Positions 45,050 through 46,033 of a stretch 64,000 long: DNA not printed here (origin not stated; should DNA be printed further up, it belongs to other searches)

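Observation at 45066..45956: GC-rich self-contained single-gene cassette after rplU, possibly a half-size NDP-hexose 2,3-dehydratase-like protein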

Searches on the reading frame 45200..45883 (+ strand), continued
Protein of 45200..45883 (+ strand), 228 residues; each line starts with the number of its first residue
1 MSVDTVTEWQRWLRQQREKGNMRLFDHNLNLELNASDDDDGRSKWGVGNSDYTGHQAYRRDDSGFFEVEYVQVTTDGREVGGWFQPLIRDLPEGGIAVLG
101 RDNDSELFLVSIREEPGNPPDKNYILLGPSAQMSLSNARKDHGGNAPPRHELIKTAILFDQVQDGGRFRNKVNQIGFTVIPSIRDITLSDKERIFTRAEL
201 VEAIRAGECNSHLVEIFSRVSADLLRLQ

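Call 47: fold_search(model_id=the predicted structure, library=pdb)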
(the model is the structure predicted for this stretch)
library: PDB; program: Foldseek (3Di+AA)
matches with E <= 10: 779; with E <= 0.001: 122
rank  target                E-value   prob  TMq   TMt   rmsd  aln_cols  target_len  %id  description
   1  4j7h_A                9.1e-09  1.00  0.57  0.31   6.5       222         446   23  Crystal structure of EvaA, a 2,3-dehydratase in complex with dTDP-benzene and dTDP-rhamnose (released 2013-05-22)
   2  4j7g_B                4.6e-08  1.00  0.55  0.30   7.0       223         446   22  Crystal structure of EvaA, a 2,3-dehydratase in complex with dTDP-fucose and dTDP-rhamnose (released 2013-05-22)
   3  4j7h_B                5.8e-08  1.00  0.55  0.30   6.3       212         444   22  Crystal structure of EvaA, a 2,3-dehydratase in complex with dTDP-benzene and dTDP-rhamnose (released 2013-05-22)
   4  4j7g_A                1.7e-07  1.00  0.55  0.30   6.4       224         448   21  Crystal structure of EvaA, a 2,3-dehydratase in complex with dTDP-fucose and dTDP-rhamnose (released 2013-05-22)
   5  3o61_C                5.2e-07  1.00  0.48  0.59   6.1       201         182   12  Structure of the E100A E.coli GDP-mannose hydrolase (yffh) in complex with GDP-mannose and Mg++ (released 2011-05-11)
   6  3o52_A                5.2e-07  1.00  0.45  0.57   6.3       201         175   12  Structure of the E.coli GDP-mannose hydrolase (yffh) in complex with tartrate (released 2011-05-11)
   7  1viu_C                8.9e-07  1.00  0.48  0.60   5.9       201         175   11  Crystal structure of putative ADP ribose pyrophosphatase (released 2003-12-30)
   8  1viu_B                9.5e-07  1.00  0.47  0.58   6.3       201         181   12  Crystal structure of putative ADP ribose pyrophosphatase (released 2003-12-30)
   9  1viu_D                1.0e-06  1.00  0.46  0.57   6.5       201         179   13  Crystal structure of putative ADP ribose pyrophosphatase (released 2003-12-30)
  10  1viu_A                1.4e-06  1.00  0.47  0.57   5.5       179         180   11  Crystal structure of putative ADP ribose pyrophosphatase (released 2003-12-30)
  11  3o61_A                1.7e-06  1.00  0.49  0.58   6.4       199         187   10  Structure of the E100A E.coli GDP-mannose hydrolase (yffh) in complex with GDP-mannose and Mg++ (released 2011-05-11)
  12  3o61_D                3.1e-06  1.00  0.47  0.55   6.8       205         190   11  Structure of the E100A E.coli GDP-mannose hydrolase (yffh) in complex with GDP-mannose and Mg++ (released 2011-05-11)
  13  3o61_B                3.5e-06  1.00  0.49  0.58   6.1       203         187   10  Structure of the E100A E.coli GDP-mannose hydrolase (yffh) in complex with GDP-mannose and Mg++ (released 2011-05-11)
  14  3o52_E                3.5e-06  1.00  0.46  0.57   6.8       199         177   10  Structure of the E.coli GDP-mannose hydrolase (yffh) in complex with tartrate (released 2011-05-11)
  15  3o69_B                3.5e-06  1.00  0.48  0.56   6.1       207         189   10  Structure of the E100A E.coli GDP-mannose hydrolase (yffh) in complex with Mg++ (released 2011-05-11)
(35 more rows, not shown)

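Call 54: find_encoding_contigs(protein=P0003, flank=10000, max_places=3)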
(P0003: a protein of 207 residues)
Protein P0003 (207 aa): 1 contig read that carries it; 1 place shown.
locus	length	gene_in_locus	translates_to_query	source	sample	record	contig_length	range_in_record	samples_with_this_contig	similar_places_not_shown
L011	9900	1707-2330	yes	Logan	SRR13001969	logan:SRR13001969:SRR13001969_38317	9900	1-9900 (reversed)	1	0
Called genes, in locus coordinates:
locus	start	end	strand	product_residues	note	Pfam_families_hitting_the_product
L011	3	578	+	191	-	?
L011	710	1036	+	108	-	-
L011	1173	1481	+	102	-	PF00829:Ribosomal_L21p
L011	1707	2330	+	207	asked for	PF03559:Hexose_dehydrat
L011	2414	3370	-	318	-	PF00483:NTP_transferase, PF12804:NTP_transf_3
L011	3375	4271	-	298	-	PF01370:Epimerase, PF04321:RmlD_sub_bind, PF16363:GDP_Man_Dehyd, PF07993:NAD_binding_4 (weak)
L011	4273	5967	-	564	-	PF01073:3Beta_HSD, PF01370:Epimerase, PF02719:Polysacc_synt_2, PF04321:RmlD_sub_bind, PF07993:NAD_binding_4, PF13460:NAD_binding_10 (weak), PF16363:GDP_Man_Dehyd, PF00908:dTDP_sugar_isom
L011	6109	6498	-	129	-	-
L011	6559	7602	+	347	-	PF00535:Glycos_transf_2, PF13641:Glyco_tranf_2_3, PF13632:Glyco_trans_2_3 (weak)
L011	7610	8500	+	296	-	PF00535:Glycos_transf_2, PF10111:Glyco_tranf_2_2 (faint), PF13641:Glyco_tranf_2_3, PF13632:Glyco_trans_2_3 (faint), PF02709:Glyco_transf_7C (weak)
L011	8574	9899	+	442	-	?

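Call 60: find_encoding_contigs(protein=P0005, flank=8000, max_places=2)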
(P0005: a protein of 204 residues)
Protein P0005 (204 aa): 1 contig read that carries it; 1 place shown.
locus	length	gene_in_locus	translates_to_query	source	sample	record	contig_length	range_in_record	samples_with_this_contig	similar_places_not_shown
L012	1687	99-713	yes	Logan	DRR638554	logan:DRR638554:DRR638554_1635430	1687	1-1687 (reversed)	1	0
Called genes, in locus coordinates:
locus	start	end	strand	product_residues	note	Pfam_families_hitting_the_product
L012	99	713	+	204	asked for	PF03559:Hexose_dehydrat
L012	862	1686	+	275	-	?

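Call 61: find_encoding_contigs(protein=P0006, flank=8000, max_places=2)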
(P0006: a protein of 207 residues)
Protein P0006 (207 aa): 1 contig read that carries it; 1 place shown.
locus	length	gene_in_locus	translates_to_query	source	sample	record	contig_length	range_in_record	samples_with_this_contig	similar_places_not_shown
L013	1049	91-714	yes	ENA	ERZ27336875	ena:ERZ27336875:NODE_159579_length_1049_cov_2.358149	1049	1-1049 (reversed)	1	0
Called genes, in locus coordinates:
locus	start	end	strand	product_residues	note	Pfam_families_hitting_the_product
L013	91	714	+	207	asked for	PF03559:Hexose_dehydrat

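Call 62: find_encoding_contigs(protein=P0007, flank=8000, max_places=2)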
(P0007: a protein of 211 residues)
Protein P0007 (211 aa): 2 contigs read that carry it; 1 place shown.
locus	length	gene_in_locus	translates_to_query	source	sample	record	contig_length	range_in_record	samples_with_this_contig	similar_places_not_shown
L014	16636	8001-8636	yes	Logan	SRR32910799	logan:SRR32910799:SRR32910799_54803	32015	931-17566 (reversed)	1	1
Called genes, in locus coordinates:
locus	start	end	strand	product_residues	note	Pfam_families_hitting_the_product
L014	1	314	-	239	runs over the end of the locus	PF00535:Glycos_transf_2, PF10111:Glyco_tranf_2_2, PF13641:Glyco_tranf_2_3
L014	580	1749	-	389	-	-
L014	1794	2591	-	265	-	-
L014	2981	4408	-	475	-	PF04203:Sortase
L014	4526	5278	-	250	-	PF00483:NTP_transferase, PF12804:NTP_transf_3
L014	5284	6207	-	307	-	PF04321:RmlD_sub_bind, PF01370:Epimerase, PF16363:GDP_Man_Dehyd (weak)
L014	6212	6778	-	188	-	PF00908:dTDP_sugar_isom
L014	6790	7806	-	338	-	PF01073:3Beta_HSD, PF01370:Epimerase, PF02719:Polysacc_synt_2, PF04321:RmlD_sub_bind, PF07993:NAD_binding_4, PF13460:NAD_binding_10, PF16363:GDP_Man_Dehyd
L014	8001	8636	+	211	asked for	PF03559:Hexose_dehydrat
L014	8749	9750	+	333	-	PF00535:Glycos_transf_2, PF13641:Glyco_tranf_2_3, PF13632:Glyco_trans_2_3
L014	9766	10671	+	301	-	PF00535:Glycos_transf_2, PF10111:Glyco_tranf_2_2, PF13641:Glyco_tranf_2_3, PF13632:Glyco_trans_2_3, PF02709:Glyco_transf_7C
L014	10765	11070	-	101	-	PF00829:Ribosomal_L21p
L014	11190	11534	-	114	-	-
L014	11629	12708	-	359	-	PF00953:Glycos_transf_4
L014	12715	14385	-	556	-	PF13632:Glyco_trans_2_3 (weak)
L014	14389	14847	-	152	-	-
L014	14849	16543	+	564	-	-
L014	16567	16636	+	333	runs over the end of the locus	?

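Call 64: search_protein_families(library=ncbifam, proteins=[L014:5284-6204:-, L014:6212-6775:-, L011:3375-4268:-, L007:8184-9035:+], max_evalue=0.00001)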
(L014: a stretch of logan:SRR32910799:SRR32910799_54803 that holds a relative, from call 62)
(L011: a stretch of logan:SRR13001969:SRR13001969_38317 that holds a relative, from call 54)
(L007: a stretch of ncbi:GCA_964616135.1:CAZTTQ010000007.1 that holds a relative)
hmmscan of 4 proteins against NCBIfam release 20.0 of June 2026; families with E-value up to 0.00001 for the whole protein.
L014:5284-6204:- (306 aa): 2 families
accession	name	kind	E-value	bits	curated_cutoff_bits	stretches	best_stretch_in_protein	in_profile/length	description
TIGR01214.1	rmlD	equivalog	1.3e-66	224.6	224.05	1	11-300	3-283/285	dTDP-4-dehydrorhamnose reductase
NF007440.0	PRK09987.1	equivalog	1.3e-30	106.7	308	1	41-285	41-271/299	dTDP-4-dehydrorhamnose reductase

L014:6212-6775:- (187 aa): 1 family
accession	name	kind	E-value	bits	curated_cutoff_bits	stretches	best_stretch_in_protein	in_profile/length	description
TIGR01221.1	rmlC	equivalog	2.2e-45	154.6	155.75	1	12-181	3-175/176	dTDP-4-dehydrorhamnose 3,5-epimerase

L011:3375-4268:- (297 aa): 4 families
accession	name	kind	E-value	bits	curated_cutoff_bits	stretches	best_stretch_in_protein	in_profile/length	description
TIGR01214.1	rmlD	equivalog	3.9e-58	196.8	224.05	1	3-294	2-283/285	dTDP-4-dehydrorhamnose reductase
NF007440.0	PRK09987.1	equivalog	4.1e-26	92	308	1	32-280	39-272/299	dTDP-4-dehydrorhamnose reductase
TIGR01181.1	dTDP_gluc_dehyt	equivalog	5e-08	32.4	365.1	1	31-224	57-254/321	dTDP-glucose 4,6-dehydratase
TIGR02197.1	heptose_epim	equivalog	1e-07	31.4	274.6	1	36-231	52-260/316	ADP-glyceromanno-heptose 6-epimerase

L007:8184-9035:+ (284 aa): 1 family
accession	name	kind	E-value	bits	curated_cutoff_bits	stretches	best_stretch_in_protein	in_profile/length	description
TIGR01214.1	rmlD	equivalog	6.6e-16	58.2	224.05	1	26-274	33-284/285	dTDP-4-dehydrorhamnose reductase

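Call 68: list_cluster_members(proteins=[P0001, P0151, P0152, P0003, P0007, P0004, P0008, P0010, P0011, P0012])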
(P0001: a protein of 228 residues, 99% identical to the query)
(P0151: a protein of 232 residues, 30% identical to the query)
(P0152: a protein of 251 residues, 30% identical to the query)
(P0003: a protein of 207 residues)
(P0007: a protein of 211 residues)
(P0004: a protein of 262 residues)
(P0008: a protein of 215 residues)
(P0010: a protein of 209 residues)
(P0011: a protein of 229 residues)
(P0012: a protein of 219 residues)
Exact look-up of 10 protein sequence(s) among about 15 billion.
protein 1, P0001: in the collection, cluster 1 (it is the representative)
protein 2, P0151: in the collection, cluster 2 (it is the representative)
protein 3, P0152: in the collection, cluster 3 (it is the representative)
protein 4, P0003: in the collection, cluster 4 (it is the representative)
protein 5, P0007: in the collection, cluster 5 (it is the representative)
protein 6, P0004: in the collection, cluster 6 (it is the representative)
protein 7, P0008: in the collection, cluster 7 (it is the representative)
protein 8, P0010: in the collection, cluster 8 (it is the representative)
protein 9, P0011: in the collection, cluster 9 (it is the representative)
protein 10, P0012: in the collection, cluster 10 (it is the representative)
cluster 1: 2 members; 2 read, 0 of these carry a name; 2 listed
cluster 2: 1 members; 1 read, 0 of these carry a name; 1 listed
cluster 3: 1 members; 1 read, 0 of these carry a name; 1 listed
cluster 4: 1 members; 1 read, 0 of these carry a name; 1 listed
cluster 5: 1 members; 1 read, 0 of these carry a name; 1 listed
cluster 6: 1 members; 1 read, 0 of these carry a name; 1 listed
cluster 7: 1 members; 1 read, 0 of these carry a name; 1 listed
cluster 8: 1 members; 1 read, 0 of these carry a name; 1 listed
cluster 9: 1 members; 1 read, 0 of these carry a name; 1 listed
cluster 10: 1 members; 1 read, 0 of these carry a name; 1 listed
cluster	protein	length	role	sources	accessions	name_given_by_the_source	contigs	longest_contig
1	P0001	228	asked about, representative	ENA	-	-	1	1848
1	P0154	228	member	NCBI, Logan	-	-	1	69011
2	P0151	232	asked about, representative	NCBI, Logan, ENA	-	-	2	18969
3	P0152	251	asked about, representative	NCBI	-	-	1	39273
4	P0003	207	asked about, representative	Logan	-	-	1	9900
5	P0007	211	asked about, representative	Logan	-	-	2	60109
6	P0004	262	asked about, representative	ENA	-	-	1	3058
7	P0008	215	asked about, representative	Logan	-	-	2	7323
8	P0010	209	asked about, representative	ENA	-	-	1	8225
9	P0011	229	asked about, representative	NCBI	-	-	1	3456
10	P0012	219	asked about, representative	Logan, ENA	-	-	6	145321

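Call 69: find_encoding_contigs(protein=P0012, flank=8000, max_places=2)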
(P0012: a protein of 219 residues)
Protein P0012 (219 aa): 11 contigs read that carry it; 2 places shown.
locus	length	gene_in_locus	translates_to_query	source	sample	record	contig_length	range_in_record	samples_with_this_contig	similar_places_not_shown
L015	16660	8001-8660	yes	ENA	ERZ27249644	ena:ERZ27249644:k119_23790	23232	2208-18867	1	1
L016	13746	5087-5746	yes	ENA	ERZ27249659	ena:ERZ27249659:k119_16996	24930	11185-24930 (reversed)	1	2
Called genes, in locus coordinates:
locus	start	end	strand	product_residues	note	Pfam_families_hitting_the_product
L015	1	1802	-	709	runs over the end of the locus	-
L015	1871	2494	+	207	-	PF01066:CDP-OH_P_transf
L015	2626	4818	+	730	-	-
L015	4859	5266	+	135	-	PF11969:DcpS_C, PF01230:HIT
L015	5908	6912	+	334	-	PF01073:3Beta_HSD, PF01370:Epimerase, PF02719:Polysacc_synt_2, PF04321:RmlD_sub_bind, PF07993:NAD_binding_4, PF13460:NAD_binding_10, PF16363:GDP_Man_Dehyd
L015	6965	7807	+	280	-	PF01370:Epimerase, PF04321:RmlD_sub_bind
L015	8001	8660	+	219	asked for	PF03559:Hexose_dehydrat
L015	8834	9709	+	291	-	PF00535:Glycos_transf_2, PF13641:Glyco_tranf_2_3, PF13632:Glyco_trans_2_3 (faint)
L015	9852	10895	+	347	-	PF00535:Glycos_transf_2, PF13632:Glyco_trans_2_3 (weak)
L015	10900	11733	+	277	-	PF00535:Glycos_transf_2, PF13641:Glyco_tranf_2_3, PF13506:Glyco_transf_21 (faint), PF13632:Glyco_trans_2_3 (weak)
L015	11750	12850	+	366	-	PF00535:Glycos_transf_2, PF13641:Glyco_tranf_2_3 (faint), PF13632:Glyco_trans_2_3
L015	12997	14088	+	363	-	PF00483:NTP_transferase, PF12804:NTP_transf_3, PF25084:LbH_EIF2B (faint), PF00132:Hexapep (faint), PF25087:GMPPB_C (weak)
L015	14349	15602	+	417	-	PF13567:DUF4131, PF03772:Competence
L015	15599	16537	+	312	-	PF00753:Lactamase_B, PF23023:Anti-Pycsar_Apyc1 (faint), PF12706:Lactamase_B_2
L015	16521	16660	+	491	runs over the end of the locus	-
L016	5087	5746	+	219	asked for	PF03559:Hexose_dehydrat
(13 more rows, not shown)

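Call 70: find_encoding_contigs(protein=P0010, flank=8000, max_places=1)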
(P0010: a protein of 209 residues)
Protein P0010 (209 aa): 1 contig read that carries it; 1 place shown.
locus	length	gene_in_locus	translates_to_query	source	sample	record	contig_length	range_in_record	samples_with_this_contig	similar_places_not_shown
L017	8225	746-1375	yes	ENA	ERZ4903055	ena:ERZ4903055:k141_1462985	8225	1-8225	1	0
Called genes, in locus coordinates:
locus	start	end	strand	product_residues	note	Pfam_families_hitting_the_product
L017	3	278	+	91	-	?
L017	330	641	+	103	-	PF00216:Bac_DNA_binding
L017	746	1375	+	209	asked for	PF03559:Hexose_dehydrat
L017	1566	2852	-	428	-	PF08245:Mur_ligase_M, PF02875:Mur_ligase_C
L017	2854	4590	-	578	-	PF03717:PBP_dimer, PF00905:Transpeptidase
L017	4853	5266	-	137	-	PF09997:DUF2238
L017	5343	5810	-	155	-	PF07963:N_methyl (weak)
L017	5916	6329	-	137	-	-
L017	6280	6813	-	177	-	-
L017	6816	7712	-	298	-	-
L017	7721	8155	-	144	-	PF07963:N_methyl (weak)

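Call 71: find_encoding_contigs(protein=P0031, flank=8000, max_places=1)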
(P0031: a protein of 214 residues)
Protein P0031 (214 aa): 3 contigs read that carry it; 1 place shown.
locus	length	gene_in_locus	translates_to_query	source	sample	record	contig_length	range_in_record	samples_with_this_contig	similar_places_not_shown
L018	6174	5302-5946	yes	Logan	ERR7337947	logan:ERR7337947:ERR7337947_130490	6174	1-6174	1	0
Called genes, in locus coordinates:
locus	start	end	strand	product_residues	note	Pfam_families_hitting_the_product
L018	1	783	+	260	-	?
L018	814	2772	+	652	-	-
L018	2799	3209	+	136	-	PF05523:FdtA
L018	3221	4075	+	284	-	PF01370:Epimerase, PF04321:RmlD_sub_bind, PF16363:GDP_Man_Dehyd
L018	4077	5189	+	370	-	PF01464:SLT (faint)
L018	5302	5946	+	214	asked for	PF03559:Hexose_dehydrat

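Call 81: find_related_loci(query=A4, collection=metagenome_contigs, flank=8000)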
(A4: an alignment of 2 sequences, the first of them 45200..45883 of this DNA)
Query A4 (228 aa) in metagenome_contigs; peptide patterns used: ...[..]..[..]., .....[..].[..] (x = any residue, [..] = any of these).
327 stretches matched a pattern; 1 encode a relative of the query (tblastn E <= 1e-3); 1 distinct loci.
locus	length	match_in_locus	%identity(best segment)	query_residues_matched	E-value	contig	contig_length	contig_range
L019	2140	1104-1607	30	57-225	2e-11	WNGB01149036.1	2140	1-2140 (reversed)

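Call 82: find_related_loci(query=A4, collection=viral_contigs, flank=8000)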
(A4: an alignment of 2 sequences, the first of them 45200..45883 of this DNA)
Query A4 (228 aa) in viral_contigs; peptide patterns used: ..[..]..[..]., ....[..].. (x = any residue, [..] = any of these).
88 stretches matched a pattern, but none encodes a relative of the query by tblastn (E <= 1e-3).
